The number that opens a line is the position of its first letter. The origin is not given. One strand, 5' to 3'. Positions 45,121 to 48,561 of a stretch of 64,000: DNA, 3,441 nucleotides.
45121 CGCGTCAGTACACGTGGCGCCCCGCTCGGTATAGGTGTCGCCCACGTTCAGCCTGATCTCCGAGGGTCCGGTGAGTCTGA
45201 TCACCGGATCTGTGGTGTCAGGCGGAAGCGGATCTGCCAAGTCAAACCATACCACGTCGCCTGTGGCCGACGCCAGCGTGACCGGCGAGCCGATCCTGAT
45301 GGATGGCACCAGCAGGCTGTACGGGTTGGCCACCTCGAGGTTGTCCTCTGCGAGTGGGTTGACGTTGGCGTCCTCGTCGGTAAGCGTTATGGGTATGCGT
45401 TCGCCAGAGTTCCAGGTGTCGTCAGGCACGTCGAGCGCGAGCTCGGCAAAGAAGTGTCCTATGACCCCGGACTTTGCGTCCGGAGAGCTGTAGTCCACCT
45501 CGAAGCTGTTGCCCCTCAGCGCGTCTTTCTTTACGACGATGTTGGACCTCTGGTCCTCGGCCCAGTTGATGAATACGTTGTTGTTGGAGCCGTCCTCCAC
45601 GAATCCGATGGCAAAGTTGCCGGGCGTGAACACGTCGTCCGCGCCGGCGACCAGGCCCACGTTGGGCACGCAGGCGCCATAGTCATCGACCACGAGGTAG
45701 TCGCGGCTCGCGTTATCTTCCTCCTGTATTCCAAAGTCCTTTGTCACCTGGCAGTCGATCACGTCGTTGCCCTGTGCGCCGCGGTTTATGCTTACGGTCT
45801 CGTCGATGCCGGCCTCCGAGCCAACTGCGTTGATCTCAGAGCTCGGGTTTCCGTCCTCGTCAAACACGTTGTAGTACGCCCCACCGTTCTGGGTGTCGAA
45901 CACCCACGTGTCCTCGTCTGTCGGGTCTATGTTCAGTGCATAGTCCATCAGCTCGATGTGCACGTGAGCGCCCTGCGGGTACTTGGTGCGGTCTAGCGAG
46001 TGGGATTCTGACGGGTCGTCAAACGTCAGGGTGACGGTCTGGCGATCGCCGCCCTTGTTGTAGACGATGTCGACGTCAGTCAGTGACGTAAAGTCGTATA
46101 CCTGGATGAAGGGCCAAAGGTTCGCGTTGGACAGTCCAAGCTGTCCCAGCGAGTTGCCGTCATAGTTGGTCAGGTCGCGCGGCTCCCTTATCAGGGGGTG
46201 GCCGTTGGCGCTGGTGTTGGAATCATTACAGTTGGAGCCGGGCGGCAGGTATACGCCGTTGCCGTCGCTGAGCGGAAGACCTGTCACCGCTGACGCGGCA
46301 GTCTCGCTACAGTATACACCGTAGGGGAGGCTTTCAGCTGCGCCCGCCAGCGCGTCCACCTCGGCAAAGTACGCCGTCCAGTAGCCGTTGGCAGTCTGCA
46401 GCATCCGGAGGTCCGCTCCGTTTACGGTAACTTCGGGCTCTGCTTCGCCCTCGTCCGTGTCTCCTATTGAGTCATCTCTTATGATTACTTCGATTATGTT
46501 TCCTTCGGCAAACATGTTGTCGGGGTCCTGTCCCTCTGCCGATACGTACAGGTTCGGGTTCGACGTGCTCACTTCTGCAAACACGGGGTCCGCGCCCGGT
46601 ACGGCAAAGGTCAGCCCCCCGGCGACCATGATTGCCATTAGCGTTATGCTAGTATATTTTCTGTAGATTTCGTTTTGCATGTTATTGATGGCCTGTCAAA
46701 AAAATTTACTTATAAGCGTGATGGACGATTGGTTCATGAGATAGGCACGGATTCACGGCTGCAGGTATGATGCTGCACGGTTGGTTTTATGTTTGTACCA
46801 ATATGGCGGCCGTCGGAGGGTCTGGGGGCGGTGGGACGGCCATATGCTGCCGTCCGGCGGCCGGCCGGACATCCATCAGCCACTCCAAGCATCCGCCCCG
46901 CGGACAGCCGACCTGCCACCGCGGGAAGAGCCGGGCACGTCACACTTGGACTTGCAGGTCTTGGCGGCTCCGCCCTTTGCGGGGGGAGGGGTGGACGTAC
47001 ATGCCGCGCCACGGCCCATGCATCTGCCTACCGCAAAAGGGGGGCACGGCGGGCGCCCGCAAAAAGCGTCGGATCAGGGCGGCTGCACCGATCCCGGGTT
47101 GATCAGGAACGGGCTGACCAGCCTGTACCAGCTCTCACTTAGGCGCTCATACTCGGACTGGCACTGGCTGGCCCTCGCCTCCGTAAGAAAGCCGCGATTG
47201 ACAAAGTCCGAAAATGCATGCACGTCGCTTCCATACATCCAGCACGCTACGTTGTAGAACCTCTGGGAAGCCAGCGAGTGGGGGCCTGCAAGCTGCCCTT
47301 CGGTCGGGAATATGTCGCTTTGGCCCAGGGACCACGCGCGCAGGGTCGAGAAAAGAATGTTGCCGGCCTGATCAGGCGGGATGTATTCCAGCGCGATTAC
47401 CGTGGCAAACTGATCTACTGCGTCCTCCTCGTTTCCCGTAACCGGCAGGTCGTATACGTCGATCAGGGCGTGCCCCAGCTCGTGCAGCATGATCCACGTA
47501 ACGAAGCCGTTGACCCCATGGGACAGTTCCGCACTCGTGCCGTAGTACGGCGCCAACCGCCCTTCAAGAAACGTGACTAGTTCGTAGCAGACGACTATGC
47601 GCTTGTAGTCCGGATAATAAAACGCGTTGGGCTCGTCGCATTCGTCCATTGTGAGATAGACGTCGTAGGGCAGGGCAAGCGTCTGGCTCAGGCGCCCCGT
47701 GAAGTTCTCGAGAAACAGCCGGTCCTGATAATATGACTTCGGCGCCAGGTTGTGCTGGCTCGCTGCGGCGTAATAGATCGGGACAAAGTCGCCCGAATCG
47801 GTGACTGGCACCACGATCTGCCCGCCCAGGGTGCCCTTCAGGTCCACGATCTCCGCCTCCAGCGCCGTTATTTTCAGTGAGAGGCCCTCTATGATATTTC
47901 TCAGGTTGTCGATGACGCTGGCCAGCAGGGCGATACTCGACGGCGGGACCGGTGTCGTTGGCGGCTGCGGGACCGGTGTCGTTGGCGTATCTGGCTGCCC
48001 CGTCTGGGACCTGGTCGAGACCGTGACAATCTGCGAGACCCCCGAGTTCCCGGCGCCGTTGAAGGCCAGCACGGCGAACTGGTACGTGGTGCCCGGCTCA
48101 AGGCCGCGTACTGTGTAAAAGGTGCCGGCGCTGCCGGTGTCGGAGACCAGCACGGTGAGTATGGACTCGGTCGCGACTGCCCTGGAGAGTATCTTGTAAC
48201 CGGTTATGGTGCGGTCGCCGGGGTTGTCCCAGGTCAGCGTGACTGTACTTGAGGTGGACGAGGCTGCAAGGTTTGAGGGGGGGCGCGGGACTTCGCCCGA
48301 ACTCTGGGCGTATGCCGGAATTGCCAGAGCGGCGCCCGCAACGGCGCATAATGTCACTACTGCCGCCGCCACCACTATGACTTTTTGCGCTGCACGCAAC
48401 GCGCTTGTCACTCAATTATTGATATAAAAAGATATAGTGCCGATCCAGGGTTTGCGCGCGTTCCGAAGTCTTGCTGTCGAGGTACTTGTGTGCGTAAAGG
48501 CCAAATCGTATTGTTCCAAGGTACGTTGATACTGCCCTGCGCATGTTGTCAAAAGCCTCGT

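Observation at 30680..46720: Candidate archaeal S-layer switch: silent and expressed S-layer genes arranged as a 16-kb invertible cassette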

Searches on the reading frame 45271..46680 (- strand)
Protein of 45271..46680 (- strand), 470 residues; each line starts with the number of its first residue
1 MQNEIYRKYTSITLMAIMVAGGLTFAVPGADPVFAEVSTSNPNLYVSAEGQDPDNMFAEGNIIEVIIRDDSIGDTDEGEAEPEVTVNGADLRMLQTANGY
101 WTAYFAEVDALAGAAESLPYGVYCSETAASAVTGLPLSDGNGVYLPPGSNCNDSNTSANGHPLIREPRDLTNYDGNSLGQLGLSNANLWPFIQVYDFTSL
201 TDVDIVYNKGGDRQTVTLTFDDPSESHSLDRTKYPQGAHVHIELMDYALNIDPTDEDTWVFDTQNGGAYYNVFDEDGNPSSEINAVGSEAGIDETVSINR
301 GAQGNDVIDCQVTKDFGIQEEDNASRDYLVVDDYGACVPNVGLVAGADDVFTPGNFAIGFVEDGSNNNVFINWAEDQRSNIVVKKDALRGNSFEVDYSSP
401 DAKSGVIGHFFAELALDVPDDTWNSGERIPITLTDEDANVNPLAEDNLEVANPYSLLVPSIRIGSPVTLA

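Call 90: find_related_loci(query=window:45271-46680:-, collection=metagenome_contigs, flank=4000)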
Query window:45271-46680:- (470 aa) in metagenome_contigs; peptide patterns used: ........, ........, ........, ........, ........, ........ (x = any residue, [..] = any of these).
51 stretches matched a pattern; 8 encode a relative of the query (tblastn E <= 1e-3); 8 distinct loci.
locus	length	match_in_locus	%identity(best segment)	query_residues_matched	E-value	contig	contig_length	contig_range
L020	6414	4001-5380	34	1-469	4e-60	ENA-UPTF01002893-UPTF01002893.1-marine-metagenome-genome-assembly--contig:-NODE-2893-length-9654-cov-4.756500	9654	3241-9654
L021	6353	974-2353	33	1-469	9e-57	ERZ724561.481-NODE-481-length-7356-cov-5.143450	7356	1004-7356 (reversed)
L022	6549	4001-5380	32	1-469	2e-53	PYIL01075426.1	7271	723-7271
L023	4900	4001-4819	39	3-262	2e-44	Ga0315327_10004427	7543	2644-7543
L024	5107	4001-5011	36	1-311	2e-42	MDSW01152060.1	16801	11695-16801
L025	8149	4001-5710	33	1-470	1e-40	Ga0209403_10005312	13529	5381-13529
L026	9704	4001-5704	33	1-470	1e-40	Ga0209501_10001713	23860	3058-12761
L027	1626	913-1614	37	3-226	5e-31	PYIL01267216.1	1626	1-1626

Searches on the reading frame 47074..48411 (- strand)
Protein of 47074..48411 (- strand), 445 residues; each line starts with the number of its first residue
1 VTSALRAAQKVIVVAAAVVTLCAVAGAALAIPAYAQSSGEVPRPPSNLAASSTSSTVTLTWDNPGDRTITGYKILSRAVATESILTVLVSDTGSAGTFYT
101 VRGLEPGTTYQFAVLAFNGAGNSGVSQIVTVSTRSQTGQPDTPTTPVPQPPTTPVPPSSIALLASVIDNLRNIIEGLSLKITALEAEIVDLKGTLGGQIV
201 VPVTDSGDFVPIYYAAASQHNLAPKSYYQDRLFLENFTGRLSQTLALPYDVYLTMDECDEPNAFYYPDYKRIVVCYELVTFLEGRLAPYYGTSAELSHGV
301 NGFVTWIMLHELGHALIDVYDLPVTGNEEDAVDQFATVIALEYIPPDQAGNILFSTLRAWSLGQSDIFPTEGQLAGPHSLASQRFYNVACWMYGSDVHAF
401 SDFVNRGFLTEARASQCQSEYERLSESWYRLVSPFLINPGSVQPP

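Call 10: search_protein_families(library=pfam, proteins=[window:47074-48411:-], max_evalue=0.01)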
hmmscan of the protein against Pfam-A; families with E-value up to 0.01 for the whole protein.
window:47074-48411:- (445 aa): 4 families
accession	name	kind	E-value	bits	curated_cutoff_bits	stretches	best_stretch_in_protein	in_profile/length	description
PF14247.12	DUF4344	-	2.4e-58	198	29.6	1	215-431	3-219/220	Putative metallopeptidase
PF00041.27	fn3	-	5.2e-15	55.9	25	1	44-131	2-83/84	Fibronectin type III domain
PF25059.1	FN3_DSCAM-DSCAML_C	-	5.6e-06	27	39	1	52-140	3-86/89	DSCAM/DSCAML C-terminal Fn3-like domain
PF16656.11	Pur_ac_phosph_N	-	0.00023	22.1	30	1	48-131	6-91/93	Purple acid Phosphatase, N-terminal domain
